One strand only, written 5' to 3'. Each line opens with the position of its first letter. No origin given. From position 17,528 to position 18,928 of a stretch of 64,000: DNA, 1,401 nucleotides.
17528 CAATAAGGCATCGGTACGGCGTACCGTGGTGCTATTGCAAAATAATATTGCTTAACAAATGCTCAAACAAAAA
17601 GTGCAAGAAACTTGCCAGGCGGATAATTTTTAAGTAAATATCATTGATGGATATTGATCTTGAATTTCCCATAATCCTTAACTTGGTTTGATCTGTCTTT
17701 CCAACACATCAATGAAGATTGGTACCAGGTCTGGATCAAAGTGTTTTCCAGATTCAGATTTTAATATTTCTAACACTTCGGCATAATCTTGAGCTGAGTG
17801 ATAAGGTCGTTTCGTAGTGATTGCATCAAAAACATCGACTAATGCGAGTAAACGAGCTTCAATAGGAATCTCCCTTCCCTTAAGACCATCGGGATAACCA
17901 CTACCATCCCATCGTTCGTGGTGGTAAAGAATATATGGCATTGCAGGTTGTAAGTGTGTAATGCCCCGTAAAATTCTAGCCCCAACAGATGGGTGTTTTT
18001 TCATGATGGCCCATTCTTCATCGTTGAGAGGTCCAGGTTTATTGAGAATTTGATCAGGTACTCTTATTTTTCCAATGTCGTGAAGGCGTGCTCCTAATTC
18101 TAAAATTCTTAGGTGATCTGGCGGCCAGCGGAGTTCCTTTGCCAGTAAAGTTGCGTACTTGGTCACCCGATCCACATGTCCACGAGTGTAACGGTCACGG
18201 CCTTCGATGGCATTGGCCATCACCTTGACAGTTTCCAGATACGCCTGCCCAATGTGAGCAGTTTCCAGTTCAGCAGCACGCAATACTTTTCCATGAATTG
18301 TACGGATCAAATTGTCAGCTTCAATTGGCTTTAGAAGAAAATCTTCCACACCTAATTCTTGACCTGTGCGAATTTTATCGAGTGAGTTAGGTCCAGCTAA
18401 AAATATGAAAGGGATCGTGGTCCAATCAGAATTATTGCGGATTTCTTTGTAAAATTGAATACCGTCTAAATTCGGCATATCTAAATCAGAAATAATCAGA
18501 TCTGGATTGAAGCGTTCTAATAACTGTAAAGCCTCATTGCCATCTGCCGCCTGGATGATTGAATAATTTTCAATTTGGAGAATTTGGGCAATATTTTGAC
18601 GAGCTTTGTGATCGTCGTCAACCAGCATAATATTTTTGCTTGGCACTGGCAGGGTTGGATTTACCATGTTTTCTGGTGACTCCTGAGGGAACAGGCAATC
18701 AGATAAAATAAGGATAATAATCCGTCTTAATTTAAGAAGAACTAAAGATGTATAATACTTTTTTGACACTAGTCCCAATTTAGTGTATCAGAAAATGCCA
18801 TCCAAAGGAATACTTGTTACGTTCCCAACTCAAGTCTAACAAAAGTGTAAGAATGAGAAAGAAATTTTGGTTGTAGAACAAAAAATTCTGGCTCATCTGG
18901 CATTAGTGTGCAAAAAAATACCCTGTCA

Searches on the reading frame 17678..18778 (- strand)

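Call 97: search_protein_families(library=pfam, proteins=[window:17678-18778:-], max_evalue=0.001)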
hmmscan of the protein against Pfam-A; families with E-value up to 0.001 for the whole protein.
window:17678-18778:- (366 aa): 3 families
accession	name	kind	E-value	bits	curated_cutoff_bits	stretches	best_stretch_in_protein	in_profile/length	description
PF13487.12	HD_5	-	1.2e-42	146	27.2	1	185-351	1-170/170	HD domain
PF00072.30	Response_reg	-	8.1e-27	94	30.2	1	50-161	1-110/111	Response regulator receiver domain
PF01966.28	HD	-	2.7e-21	76.4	22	1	200-319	3-115/116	HD domain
